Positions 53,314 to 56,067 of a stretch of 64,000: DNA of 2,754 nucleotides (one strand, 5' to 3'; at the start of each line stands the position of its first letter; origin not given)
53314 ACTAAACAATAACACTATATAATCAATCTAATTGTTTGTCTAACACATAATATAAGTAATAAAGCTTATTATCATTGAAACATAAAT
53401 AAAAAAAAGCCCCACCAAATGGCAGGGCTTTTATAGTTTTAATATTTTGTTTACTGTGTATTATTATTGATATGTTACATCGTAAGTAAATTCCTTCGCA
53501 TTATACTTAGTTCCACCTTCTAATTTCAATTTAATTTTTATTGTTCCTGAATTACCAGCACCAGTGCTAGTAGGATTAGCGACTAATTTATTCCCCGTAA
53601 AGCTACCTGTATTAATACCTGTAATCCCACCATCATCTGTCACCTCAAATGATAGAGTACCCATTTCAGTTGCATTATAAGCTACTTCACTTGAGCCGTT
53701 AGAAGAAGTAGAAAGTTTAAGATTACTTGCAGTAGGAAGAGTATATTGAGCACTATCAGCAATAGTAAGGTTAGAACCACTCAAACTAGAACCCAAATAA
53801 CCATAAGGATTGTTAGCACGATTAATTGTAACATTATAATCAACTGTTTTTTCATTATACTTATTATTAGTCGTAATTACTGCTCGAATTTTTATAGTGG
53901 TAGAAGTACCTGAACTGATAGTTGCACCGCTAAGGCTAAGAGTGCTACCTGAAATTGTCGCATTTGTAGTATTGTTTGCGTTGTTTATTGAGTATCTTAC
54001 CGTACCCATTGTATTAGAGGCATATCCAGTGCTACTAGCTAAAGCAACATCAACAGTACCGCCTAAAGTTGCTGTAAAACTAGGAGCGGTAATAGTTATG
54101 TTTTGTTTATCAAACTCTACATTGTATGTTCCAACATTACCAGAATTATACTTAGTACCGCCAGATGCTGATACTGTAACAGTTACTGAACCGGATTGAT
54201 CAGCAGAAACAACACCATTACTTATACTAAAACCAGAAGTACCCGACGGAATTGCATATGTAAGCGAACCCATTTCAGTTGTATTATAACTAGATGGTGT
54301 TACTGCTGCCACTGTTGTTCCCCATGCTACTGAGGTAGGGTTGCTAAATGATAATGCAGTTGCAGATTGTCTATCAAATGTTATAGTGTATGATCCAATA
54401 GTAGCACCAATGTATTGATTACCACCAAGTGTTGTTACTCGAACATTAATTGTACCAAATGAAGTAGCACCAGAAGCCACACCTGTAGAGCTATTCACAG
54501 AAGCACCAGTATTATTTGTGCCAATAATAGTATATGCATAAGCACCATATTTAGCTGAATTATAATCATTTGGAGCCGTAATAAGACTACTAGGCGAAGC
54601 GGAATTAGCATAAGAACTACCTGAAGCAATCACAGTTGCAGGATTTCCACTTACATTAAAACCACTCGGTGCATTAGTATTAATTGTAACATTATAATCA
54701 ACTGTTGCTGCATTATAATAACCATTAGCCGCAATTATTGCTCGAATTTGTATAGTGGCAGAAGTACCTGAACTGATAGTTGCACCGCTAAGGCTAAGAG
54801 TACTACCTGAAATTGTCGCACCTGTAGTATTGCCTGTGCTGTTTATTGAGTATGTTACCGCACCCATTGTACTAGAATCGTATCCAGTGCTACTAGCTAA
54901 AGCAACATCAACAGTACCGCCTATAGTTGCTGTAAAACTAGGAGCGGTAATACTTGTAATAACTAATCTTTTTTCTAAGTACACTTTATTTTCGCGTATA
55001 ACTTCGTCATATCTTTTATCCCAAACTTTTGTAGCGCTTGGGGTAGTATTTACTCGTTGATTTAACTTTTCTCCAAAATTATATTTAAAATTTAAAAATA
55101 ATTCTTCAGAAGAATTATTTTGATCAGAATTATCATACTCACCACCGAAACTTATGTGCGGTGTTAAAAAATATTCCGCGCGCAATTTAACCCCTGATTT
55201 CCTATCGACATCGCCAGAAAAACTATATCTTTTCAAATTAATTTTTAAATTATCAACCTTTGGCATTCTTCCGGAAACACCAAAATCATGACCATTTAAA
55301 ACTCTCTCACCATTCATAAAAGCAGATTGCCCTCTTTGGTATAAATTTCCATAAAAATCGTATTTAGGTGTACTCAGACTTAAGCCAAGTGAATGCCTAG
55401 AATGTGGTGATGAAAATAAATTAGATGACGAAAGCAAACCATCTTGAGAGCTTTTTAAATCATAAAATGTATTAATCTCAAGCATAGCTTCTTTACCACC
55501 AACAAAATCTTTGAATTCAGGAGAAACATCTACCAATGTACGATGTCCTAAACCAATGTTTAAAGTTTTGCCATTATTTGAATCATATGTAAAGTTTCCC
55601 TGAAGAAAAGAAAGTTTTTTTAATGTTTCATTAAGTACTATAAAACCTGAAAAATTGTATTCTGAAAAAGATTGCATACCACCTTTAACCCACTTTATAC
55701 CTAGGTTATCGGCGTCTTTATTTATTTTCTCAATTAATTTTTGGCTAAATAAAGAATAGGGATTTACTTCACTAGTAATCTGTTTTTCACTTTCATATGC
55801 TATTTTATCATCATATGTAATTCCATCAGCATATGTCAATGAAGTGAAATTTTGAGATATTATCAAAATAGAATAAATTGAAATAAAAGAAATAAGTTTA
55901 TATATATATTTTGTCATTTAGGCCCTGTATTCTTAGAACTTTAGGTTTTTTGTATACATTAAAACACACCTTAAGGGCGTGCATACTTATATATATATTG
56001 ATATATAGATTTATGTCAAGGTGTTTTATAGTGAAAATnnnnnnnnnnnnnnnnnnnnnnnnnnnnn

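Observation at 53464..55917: Inverse-autotransporter-like adhesin with a recently duplicated 860-bp (three Ig-like domain) cassette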

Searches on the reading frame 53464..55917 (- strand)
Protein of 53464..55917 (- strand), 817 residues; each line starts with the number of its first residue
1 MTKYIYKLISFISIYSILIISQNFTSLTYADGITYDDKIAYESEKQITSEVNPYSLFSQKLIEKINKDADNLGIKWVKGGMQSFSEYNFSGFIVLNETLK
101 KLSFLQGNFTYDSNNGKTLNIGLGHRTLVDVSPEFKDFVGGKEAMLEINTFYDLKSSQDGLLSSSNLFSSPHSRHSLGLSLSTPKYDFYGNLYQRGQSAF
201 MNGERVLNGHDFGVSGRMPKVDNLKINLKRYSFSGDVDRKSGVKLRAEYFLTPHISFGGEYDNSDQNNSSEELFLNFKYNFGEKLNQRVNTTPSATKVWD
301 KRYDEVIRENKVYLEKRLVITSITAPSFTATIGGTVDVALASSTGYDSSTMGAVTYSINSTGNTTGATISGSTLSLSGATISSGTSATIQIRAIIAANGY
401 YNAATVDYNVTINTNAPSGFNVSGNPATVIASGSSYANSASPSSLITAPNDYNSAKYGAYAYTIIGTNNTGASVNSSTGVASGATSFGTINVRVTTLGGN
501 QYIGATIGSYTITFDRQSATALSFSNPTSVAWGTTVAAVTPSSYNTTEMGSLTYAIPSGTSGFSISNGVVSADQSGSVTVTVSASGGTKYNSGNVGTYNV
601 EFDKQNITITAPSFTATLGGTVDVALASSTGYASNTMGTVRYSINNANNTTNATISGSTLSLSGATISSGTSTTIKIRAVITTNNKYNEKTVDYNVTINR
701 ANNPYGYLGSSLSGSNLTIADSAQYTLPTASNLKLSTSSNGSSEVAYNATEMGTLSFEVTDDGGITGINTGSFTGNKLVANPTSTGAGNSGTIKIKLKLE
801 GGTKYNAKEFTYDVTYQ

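Call 3: search_protein_families(library=pfam, proteins=[window:53464-55917:-], max_evalue=1)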
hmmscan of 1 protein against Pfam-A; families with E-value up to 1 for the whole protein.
window:53464-55917:- (817 aa): 3 families
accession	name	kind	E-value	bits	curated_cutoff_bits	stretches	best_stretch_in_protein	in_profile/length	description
PF11924.14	IAT_beta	-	1.5e-19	71.1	22.3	1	64-310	44-279/279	Inverse autotransporter, beta-domain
PF16143.10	DUF4851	-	0.44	10.5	25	0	595-659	4-67/189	Domain of unknown function (DUF4851)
PF18705.7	DUF5643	-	0.85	10.1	34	1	652-718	7-72/115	Family of unknown function (DUF5643)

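Call 4: search_protein_families(library=ncbifam, proteins=[window:53464-55917:-], max_evalue=1)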
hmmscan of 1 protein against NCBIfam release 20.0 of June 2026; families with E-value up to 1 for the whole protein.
window:53464-55917:- (817 aa): 0 families

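Call 6: search_solved_structures(query=window:53464-55917:-, max_evalue=1, show_alignments=2)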
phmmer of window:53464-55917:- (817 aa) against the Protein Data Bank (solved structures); distinct sequences matched with E-value up to 1: 0.

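Call 8: find_homologous_proteins(query=window:53464-55917:-, max_evalue=0.001)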
Query window:53464-55917:- (817 aa): 20 proteins with E <= 0.001 among 8000 candidates.
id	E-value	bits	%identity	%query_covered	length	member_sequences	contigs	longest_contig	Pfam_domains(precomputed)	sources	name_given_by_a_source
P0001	0.0e+0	1134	68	100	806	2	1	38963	PF11924.15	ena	-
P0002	0.0e+0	1111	67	100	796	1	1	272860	PF11924.15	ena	-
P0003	0.0e+0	1060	61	85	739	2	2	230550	PF11924.15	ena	-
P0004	1.6e-270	918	66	86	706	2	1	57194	PF11924.15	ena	-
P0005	1.3e-225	769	62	73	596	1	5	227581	PF11924.15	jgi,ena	jgi:hypothetical protein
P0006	3.1e-156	540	33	99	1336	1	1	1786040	PF11924.15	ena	-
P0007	1.6e-136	475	41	72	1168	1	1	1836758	PF11924.15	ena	-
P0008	1.0e-129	452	47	58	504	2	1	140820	PF11924.15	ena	-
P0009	2.6e-128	447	43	69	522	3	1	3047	PF11924.15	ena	-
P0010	2.1e-127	444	47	58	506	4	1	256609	PF11924.15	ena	-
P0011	1.8e-126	441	46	58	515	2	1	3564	PF11924.15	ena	-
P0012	7.0e-124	433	44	58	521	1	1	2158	PF11924.15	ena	-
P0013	3.2e-121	424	45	58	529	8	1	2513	PF11924.15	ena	-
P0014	1.2e-119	419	43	69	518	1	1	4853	PF11924.15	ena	-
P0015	2.1e-119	418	45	58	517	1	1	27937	PF11924.15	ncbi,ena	-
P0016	3.0e-118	414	50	58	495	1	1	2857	PF11924.15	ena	-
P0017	1.1e-113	399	42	73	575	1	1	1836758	PF11924.15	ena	-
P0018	1.3e-112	396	39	82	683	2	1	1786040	PF11924.15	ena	-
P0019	6.4e-101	357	41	62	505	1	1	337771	PF11924.15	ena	-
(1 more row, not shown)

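Call 12: find_related_loci(query=A1, collection=genome_contigs, flank=6000)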
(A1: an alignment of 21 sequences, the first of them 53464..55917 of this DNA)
Query A1 (817 aa) in genome_contigs; peptide patterns used: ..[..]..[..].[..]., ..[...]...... (x = any residue, [..] = any of these).
11 stretches matched a pattern, but none encodes a relative of the query by tblastn (E <= 1e-3).

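Call 19: find_encoding_contigs(protein=window:53464-55917:-, flank=8000, max_places=4)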
Protein window:53464-55917:- (817 aa): no gene with exactly this product is on record in the collection.

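Call 20: find_encoding_contigs(protein=P0002, flank=8000, max_places=3)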
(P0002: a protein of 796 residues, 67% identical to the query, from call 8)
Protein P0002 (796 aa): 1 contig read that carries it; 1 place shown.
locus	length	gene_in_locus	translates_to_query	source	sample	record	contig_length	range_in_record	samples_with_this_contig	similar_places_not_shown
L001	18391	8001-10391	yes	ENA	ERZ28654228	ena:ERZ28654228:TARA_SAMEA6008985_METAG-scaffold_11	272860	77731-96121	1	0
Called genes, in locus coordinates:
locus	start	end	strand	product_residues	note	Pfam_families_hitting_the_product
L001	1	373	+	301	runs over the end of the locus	PF00809:Pterin_bind, PF03599:CdhD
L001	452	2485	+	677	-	PF00111:Fer2 (weak), PF17651:Raco_middle, PF14574:RACo_C_ter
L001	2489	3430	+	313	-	PF02219:MTHFR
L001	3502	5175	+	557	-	PF01268:FTHFS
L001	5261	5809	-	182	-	PF02632:BioY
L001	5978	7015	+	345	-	PF02423:OCD_Mu_crystall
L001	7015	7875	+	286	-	PF00491:Arginase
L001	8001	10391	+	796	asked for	PF11924:IAT_beta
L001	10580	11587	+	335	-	PF03601:Cons_hypoth698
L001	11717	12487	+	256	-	PF05396:Phage_T7_Capsid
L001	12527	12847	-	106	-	PF07372:DUF1491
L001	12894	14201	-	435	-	PF01656:CbiA, PF13500:AAA_26 (weak), PF07685:GATase_3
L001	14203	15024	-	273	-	PF00590:TP_methylase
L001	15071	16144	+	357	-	PF01888:CbiD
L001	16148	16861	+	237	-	PF02571:CbiJ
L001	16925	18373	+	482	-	PF00496:SBP_bac_5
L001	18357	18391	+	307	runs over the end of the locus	PF00528:BPD_transp_1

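Call 23: predict_structure(alignment_id=A1)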
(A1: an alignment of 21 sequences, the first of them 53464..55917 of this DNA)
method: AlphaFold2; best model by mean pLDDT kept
length: 817 residues; sequences in the alignment: 21
mean_pLDDT: 70.3   pTM: 0.34
mean pLDDT of the five models: 70.3, 67.0, 65.8, 64.8, 64.7
residues with pLDDT >= 90: 71; 70-90: 419; 50-70: 177; < 50: 150
segments of 3 or more residues with pLDDT < 50: 1-53, 83-86, 157-172, 196-207, 235-239, 252-256, 266-270, 275-300, 304-318, 783-787
pLDDT, mean of each block of 10 residues (from residue 1): 29 34 32 40 40 52 63 64 52 69 69 58 73 72 73 54 39 60 67 50 45 57 58 51 62 54 54 44 29 30 40 39 79 88 81 87 88 88 82 80 80 82 72 71 80 84 83 85 82 86 85 78 84 83 82 85 87 87 82 86 85 88 90 87 87 91 84 90 86 91 82 58 69 81 83 87 78 71 52 86 87 80
secondary structure, 60 per line:
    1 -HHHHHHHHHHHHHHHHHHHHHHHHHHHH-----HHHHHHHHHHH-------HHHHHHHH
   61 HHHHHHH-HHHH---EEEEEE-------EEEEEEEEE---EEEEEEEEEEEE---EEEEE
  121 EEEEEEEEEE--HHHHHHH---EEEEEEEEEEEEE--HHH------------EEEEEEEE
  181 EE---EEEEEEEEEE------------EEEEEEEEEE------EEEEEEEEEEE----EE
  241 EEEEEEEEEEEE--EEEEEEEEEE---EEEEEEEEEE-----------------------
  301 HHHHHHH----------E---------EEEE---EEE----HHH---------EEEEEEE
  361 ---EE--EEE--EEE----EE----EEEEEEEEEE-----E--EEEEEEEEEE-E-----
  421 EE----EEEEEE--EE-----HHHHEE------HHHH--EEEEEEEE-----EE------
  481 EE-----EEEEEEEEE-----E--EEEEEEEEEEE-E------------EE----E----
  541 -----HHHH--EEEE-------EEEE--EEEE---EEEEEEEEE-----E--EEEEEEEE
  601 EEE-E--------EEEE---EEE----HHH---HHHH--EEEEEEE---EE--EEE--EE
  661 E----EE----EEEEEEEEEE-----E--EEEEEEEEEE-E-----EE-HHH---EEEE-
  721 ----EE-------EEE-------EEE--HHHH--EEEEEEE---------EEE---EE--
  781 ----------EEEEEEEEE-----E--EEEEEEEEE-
elements in order (helices of 4 or more, strands of 3 or more residues): H2-29 H35-45 H53-67 H69-72 E76-81 E89-97 E101-112 E116-130 H133-139 E143-155 E173-182 E186-195 E208-217 E224-234 E239-252 E255-264 E268-277 H301-307 E328-331 E335-337 E354-360 E368-370 E373-375 E386-395 E404-413 E427-432 H442-445 H454-457 E460-467 E488-496 E505-515 H546-549 E552-555 E563-566 E569-572 E576-584 E593-603 E614-617 E621-623 H634-637 E640-646 E654-656 E659-661 E672-681 E690-699 E716-719 E734-736 E744-746 H749-752 E755-761 E771-773 E791-799 E808-816

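Call 27: fold_search(model_id=the predicted structure, library=pdb)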
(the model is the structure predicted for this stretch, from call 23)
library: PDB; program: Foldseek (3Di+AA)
matches with E <= 10: 678; with E <= 0.001: 43
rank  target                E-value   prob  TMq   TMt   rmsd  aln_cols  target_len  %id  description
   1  6vg4_A                3.8e-11  1.00  0.13  0.16  18.1       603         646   13  Human protocadherin 10 ectodomain (released 2020-03-11)
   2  5erd_B                4.2e-11  1.00  0.16  0.21  25.1       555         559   12  Crystal structure of human Desmoglein-2 ectodomain (released 2016-06-22)
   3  1l3w                  5.9e-11  1.00  0.13  0.18  20.4       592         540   12  C-cadherin Ectodomain (released 2002-04-26)
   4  8d40_B                6.6e-11  1.00  0.15  0.23  14.1       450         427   12  Crystal structure of human CELSR1 EC1-4 (released 2023-08-30)
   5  9hcj_10               9.8e-11  1.00  0.12  0.07  45.4       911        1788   10  D. discoideum nuclear pore complex (released 2024-12-25)
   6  7sz8_A                1.0e-09  1.00  0.16  0.24  13.4       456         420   14  Crystal structure of human CELSR1 EC4-7 (released 2022-12-14)
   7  3ubh                  5.1e-09  1.00  0.13  0.21  32.7       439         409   12  Crystal structure of Drosophila N-cadherin EC1-4 (released 2011-12-21)
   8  3q2v_B                6.9e-09  1.00  0.15  0.23  14.2       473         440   14  Crystal structure of mouse E-cadherin ectodomain (released 2011-04-06)
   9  7sz8_B                8.8e-09  1.00  0.15  0.24  13.4       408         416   12  Crystal structure of human CELSR1 EC4-7 (released 2022-12-14)
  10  8k53_A                4.5e-08  1.00  0.15  0.15  42.4       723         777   10  Structure of the Dimeric Human CNTN2 Ig 1-6-FNIII 1-2 Domain in an Asymmetric State (released 2023-12-06)
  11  6vfw_E                5.3e-08  1.00  0.15  0.24  12.9       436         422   13  Crystal structure of human delta protocadherin 10 EC1-EC4 (released 2020-03-11)
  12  6vft_A                7.1e-08  1.00  0.16  0.24  13.6       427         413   13  Crystal structure of human delta protocadherin 17 EC1-EC4 (released 2020-03-11)
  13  7cym_A                1.2e-07  1.00  0.18  0.29  13.4       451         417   11  Crystal structure of LI-Cadherin EC1-4 (released 2021-08-18)
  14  7cym_B                1.6e-07  1.00  0.17  0.27  13.4       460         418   11  Crystal structure of LI-Cadherin EC1-4 (released 2021-08-18)
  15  4ak1                  2.2e-07  1.00  0.11  0.14  39.2       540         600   13  Structure of BT4661, a SusE-like surface located polysaccharide binding protein from the Bacteroides thetaiotaomicron he (released 2013-03-06)
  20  5g26                  2.8e-06  1.00  0.17  0.48   6.6       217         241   18  Unveiling the Mechanism Behind the in-meso Crystallization of Membrane Proteins (released 2017-02-15)
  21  4e1s                  3.2e-06  1.00  0.17  0.50   8.1       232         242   20  X-ray crystal structure of the transmembrane beta-domain from intimin from EHEC strain O157:H7 (released 2012-06-13)
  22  4e1t                  4.3e-06  1.00  0.17  0.49   6.3       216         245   19  X-ray crystal structure of the transmembrane beta-domain from invasin from Yersinia pseudotuberculosis (released 2012-06-13)
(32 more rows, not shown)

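Call 28: search_solved_structures(query=A1, max_evalue=10, show_alignments=3)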
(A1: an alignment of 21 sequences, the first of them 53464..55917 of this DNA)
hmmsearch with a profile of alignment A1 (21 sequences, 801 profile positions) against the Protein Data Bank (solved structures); distinct sequences matched with E-value up to 10: 1.
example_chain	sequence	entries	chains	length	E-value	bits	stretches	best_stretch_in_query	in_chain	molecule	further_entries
7rhv_A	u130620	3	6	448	0.29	12.9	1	357-418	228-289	Enolase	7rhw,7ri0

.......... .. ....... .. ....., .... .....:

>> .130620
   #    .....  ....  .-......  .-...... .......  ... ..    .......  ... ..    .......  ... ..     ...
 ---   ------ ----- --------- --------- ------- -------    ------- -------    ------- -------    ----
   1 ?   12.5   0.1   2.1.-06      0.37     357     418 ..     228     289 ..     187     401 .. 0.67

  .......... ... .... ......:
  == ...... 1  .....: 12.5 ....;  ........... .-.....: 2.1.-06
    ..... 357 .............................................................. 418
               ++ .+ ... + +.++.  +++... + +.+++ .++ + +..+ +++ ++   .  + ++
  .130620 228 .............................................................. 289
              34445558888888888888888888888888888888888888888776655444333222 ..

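Call 32: find_encoding_contigs(protein=P0001, flank=4000, max_places=2)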
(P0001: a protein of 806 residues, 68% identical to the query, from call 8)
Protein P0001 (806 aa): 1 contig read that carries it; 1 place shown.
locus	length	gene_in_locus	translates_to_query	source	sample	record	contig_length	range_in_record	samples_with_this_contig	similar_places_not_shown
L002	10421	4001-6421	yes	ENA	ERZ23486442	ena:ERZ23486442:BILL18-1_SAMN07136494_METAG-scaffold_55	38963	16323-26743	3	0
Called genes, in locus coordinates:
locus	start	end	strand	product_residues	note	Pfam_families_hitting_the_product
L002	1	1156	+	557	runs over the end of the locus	PF01268:FTHFS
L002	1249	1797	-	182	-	PF02632:BioY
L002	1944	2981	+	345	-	PF02423:OCD_Mu_crystall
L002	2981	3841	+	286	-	PF00491:Arginase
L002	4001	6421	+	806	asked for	PF11924:IAT_beta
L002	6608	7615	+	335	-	PF03601:Cons_hypoth698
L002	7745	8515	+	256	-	PF05396:Phage_T7_Capsid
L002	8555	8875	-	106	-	PF07372:DUF1491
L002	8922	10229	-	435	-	PF01656:CbiA, PF13500:AAA_26 (weak), PF07685:GATase_3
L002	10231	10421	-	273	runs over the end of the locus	PF00590:TP_methylase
